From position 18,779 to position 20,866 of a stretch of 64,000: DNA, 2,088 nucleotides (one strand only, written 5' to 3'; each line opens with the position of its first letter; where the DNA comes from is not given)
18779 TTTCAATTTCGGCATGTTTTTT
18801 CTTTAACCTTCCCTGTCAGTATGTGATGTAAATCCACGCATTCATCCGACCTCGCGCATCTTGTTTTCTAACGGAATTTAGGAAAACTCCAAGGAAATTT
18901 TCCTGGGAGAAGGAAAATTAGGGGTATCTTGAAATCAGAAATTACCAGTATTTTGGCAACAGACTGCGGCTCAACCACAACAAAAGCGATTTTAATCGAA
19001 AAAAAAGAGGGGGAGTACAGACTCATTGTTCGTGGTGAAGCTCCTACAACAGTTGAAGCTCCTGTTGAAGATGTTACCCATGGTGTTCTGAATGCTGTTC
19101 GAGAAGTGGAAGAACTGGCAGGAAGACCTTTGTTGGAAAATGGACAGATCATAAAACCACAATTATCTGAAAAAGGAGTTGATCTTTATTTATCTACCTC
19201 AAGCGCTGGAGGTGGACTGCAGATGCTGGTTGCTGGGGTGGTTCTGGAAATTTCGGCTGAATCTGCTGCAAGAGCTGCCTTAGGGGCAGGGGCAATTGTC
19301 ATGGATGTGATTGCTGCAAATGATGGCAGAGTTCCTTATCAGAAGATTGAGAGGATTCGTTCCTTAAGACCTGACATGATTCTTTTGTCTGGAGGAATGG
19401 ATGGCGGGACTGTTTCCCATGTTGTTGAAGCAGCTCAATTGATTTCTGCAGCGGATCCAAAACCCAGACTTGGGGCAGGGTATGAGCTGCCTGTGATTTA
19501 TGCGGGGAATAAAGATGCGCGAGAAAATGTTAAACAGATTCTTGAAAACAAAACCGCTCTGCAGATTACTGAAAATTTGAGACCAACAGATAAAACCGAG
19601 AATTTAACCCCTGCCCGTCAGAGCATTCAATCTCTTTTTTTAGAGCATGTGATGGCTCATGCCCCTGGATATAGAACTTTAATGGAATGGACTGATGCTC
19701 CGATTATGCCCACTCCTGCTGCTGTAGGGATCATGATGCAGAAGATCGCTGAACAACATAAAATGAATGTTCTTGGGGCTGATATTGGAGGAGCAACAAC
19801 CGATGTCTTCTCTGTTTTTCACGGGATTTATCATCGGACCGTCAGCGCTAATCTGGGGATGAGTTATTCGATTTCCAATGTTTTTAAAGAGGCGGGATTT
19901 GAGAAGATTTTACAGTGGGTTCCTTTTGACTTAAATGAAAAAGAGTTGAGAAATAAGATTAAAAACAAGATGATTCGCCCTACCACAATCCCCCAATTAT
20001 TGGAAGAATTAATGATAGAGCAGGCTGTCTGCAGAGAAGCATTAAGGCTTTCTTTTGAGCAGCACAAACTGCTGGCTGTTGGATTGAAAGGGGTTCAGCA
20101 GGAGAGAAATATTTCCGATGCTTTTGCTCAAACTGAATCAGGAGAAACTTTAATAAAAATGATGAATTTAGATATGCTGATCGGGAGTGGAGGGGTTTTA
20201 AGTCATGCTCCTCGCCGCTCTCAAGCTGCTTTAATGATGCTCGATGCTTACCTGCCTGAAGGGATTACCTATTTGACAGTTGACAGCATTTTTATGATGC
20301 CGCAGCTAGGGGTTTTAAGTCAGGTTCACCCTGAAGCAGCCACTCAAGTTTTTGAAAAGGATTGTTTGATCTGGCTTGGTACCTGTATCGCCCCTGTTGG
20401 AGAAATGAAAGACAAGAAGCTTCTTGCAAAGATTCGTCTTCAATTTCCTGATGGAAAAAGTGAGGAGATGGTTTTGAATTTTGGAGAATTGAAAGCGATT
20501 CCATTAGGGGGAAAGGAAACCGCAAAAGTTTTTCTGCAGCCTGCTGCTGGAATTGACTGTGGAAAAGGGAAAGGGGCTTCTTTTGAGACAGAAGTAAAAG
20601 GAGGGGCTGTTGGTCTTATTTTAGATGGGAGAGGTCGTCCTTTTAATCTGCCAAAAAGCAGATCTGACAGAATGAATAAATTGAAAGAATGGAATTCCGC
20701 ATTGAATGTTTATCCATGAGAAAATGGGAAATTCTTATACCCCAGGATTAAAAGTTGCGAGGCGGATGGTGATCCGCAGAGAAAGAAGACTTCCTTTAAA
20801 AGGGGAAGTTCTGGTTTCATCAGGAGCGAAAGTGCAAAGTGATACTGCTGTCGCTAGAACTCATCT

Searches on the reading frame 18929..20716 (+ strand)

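Call 43: search_protein_families(library=pfam, proteins=[window:18929-20716:+], max_evalue=0.00001)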
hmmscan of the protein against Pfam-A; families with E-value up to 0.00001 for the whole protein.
window:18929-20716:+ (596 aa): 1 family
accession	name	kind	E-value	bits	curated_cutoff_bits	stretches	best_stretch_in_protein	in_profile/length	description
PF13941.12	MutL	-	1.3e-125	420.2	27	1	8-479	1-450/450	MutL protein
